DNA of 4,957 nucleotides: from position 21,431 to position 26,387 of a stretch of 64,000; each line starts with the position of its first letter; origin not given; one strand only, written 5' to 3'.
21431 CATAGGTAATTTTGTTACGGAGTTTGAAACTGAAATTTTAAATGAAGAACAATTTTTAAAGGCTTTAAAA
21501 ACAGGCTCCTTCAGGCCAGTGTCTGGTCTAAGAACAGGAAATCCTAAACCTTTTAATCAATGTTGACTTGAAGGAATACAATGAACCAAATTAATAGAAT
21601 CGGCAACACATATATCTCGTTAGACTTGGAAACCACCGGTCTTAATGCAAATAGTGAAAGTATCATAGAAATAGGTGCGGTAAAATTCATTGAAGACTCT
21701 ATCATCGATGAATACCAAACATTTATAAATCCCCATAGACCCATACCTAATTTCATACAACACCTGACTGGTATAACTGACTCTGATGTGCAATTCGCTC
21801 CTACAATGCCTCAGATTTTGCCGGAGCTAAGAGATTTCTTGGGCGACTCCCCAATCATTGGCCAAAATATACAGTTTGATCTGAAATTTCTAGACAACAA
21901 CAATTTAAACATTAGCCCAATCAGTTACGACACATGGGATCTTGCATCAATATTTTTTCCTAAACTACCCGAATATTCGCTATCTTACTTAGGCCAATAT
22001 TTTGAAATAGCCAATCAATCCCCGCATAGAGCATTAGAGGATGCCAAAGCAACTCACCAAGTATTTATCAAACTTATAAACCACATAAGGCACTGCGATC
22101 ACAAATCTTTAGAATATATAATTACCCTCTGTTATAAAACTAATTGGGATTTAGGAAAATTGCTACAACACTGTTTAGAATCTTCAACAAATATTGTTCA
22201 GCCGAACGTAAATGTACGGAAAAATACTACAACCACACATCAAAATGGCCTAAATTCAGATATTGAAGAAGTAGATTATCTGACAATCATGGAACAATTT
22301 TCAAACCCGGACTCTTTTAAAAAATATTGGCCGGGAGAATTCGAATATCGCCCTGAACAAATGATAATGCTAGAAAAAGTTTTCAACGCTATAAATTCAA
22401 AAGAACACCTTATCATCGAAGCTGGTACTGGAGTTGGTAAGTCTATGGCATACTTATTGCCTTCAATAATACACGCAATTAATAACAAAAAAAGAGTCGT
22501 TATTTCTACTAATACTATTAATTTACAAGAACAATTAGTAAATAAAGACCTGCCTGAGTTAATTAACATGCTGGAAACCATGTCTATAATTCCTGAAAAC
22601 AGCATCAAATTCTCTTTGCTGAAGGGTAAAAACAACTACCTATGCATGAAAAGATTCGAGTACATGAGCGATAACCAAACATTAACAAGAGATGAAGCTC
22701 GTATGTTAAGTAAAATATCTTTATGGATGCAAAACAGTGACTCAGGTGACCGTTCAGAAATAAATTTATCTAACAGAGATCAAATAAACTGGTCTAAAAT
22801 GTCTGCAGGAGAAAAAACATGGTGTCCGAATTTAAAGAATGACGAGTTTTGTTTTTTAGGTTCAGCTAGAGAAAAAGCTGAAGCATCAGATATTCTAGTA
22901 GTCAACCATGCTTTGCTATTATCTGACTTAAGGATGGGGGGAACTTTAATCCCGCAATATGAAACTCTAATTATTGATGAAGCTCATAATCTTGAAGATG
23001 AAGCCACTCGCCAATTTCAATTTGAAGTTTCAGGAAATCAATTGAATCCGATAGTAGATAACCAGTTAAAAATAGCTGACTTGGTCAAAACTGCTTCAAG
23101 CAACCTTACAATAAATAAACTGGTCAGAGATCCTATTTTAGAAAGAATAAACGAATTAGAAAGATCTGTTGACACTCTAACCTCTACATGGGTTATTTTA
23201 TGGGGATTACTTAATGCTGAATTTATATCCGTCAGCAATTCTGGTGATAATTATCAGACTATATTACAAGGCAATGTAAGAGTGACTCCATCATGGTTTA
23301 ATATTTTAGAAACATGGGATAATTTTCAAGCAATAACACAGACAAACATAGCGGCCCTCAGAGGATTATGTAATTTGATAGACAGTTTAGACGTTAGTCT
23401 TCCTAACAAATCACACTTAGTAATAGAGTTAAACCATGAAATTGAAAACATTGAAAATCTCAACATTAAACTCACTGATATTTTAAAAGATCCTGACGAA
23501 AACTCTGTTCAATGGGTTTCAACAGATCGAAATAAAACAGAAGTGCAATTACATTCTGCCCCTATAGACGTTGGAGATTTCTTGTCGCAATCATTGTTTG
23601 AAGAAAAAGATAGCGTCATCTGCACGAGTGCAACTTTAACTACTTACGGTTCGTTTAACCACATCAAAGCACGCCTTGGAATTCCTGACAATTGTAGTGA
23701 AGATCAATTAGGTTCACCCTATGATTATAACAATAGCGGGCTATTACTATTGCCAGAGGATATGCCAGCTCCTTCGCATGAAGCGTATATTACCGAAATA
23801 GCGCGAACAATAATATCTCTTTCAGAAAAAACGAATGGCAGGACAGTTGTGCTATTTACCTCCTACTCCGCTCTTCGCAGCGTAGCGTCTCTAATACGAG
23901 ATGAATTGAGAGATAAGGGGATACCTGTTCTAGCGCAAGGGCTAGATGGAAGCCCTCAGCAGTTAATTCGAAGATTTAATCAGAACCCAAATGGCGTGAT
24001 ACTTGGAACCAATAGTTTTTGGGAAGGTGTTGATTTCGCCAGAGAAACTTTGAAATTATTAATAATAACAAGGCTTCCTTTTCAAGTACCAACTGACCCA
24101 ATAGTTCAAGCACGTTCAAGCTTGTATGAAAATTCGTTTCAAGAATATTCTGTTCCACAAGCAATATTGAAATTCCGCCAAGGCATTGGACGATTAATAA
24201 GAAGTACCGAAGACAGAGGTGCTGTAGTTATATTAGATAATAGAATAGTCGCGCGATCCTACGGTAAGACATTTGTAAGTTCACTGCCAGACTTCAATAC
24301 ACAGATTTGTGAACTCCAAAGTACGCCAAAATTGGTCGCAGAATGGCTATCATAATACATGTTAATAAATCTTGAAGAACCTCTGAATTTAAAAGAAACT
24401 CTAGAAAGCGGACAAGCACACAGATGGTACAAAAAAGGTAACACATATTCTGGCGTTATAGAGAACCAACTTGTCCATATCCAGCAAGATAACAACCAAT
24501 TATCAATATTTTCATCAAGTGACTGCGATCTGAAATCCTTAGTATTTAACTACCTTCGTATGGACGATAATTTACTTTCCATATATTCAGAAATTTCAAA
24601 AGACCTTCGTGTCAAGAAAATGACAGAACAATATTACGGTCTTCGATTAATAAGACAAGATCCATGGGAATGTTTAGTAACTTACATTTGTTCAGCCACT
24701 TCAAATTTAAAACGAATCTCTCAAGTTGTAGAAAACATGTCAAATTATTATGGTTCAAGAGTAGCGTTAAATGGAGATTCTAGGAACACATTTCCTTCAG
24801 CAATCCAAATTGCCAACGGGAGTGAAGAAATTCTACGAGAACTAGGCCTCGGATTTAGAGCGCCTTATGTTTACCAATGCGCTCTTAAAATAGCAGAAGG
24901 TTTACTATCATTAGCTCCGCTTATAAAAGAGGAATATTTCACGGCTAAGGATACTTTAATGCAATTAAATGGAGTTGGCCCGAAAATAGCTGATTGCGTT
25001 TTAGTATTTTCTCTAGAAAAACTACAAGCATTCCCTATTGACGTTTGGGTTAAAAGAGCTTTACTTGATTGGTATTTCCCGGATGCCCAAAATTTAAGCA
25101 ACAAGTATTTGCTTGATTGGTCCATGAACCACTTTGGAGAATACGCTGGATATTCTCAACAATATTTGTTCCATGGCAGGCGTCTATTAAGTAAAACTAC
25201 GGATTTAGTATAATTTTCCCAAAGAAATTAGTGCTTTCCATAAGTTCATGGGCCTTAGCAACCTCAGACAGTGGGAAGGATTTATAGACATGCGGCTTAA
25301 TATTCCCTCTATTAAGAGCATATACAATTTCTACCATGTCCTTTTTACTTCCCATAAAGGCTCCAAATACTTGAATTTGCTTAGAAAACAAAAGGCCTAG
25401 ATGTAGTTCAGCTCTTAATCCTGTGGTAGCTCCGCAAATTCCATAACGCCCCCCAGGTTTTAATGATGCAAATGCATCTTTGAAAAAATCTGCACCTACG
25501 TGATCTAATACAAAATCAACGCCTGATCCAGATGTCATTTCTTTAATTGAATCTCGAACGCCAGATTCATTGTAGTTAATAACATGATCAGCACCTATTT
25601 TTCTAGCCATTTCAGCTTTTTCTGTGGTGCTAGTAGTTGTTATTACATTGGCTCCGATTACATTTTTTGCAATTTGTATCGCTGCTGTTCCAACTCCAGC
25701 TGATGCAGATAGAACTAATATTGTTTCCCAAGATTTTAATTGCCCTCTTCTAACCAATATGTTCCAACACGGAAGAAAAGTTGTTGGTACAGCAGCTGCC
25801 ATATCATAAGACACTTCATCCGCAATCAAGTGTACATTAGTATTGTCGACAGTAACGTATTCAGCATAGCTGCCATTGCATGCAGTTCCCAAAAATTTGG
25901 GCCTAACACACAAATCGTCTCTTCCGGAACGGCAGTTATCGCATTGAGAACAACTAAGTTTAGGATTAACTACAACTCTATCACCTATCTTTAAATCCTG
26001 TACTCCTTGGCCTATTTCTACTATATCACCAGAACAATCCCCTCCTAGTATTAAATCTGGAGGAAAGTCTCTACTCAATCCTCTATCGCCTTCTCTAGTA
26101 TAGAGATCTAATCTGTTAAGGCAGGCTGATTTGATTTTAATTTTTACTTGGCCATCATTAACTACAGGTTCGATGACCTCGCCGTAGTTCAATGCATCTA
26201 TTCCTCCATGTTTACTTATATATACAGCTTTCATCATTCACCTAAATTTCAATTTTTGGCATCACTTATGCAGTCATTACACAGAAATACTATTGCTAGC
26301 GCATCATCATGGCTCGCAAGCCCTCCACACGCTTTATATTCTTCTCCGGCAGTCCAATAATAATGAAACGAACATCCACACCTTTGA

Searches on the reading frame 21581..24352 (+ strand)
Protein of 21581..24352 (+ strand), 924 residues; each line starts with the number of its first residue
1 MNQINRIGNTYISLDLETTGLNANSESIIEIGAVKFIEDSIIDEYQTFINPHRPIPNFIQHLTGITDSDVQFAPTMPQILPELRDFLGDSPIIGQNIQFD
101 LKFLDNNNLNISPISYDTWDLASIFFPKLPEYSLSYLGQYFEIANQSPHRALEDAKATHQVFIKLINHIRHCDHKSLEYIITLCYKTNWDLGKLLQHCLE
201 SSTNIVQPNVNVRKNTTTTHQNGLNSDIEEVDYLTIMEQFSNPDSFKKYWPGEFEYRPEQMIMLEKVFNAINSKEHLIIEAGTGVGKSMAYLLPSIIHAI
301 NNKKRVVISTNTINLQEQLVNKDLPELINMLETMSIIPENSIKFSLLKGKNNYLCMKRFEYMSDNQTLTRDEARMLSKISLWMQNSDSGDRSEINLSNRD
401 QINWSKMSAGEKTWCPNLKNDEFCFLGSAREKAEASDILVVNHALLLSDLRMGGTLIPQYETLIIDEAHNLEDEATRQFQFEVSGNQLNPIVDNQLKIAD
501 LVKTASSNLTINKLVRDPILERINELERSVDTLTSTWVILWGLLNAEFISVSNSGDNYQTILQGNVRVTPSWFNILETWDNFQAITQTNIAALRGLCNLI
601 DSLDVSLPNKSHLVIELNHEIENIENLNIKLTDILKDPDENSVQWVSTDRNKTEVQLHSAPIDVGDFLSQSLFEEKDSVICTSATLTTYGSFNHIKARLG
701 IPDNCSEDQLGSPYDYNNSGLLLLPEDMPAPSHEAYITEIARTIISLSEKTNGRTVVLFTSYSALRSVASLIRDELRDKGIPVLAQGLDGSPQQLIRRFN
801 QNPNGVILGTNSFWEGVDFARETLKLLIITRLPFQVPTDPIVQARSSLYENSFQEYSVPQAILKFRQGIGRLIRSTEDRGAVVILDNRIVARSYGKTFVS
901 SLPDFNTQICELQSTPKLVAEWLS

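Call 47: search_protein_families(library=pfam, proteins=[window:21581-24352:+], max_evalue=0.001)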
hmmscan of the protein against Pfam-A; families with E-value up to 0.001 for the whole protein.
window:21581-24352:+ (924 aa): 7 families
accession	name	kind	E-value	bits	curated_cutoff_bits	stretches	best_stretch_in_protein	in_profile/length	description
PF13307.12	Helicase_C_2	-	4.7e-45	154.1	25.3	1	744-904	1-169/170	Helicase C-terminal domain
PF00929.31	RNase_T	-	2.9e-29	103.1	24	1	13-162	2-164/164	Exonuclease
PF00270.35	DEAD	-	5.9e-13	49.3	26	1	266-322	6-64/167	DEAD/DEAH box helicase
PF04851.21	ResIII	-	7.1e-08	33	22.5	1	254-475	2-142/164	Type III restriction enzyme, res subunit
PF16473.11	Rv2179c-like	-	3.7e-05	23.9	27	1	11-161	2-172/177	3'-5' exoribonuclease Rv2179c-like domain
PF06733.21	DEAD_2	-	5.4e-05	23.3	21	1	331-488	16-172/172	DEAD_2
PF01612.26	DNA_pol_A_exo1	-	0.00015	22.1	23.6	1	10-139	21-125/173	3'-5' exonuclease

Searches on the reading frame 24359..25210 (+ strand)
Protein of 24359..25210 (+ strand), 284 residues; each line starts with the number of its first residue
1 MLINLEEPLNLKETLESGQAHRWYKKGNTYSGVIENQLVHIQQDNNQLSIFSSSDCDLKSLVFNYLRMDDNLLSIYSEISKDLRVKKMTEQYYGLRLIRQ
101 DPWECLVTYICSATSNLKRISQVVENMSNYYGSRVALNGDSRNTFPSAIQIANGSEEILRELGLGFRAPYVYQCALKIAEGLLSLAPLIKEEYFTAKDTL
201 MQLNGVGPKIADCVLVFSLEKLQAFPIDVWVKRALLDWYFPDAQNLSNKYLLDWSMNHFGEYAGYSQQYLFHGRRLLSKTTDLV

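Call 47: search_protein_families(library=pfam, proteins=[window:24359-25210:+], max_evalue=0.001)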
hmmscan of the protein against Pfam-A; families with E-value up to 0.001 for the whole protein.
window:24359-25210:+ (284 aa): 2 families
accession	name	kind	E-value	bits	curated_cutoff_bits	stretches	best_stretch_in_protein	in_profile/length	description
PF07934.18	OGG_N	-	4e-24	85.5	23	1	6-106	6-115/115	8-oxoguanine DNA glycosylase, N-terminal domain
PF00730.31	HhH-GPD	-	2.4e-07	31.5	26.2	1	108-245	2-93/108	HhH-GPD superfamily base excision DNA repair protein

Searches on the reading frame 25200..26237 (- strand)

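Call 47: search_protein_families(library=pfam, proteins=[window:25200-26237:-], max_evalue=0.001)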
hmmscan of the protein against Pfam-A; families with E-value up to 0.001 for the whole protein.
window:25200-26237:- (346 aa): 3 families
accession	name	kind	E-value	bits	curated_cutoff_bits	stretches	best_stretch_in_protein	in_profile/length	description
PF00107.32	ADH_zinc_N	-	3.5e-32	111.5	31.8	1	181-304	1-123/129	Zinc-binding dehydrogenase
PF08240.17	ADH_N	-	8.2e-27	93.9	23.5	1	28-138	2-102/104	Alcohol dehydrogenase GroES-like domain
PF13602.12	ADH_zinc_N_2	-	8.8e-23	82.1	27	1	214-344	1-134/134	Zinc-binding dehydrogenase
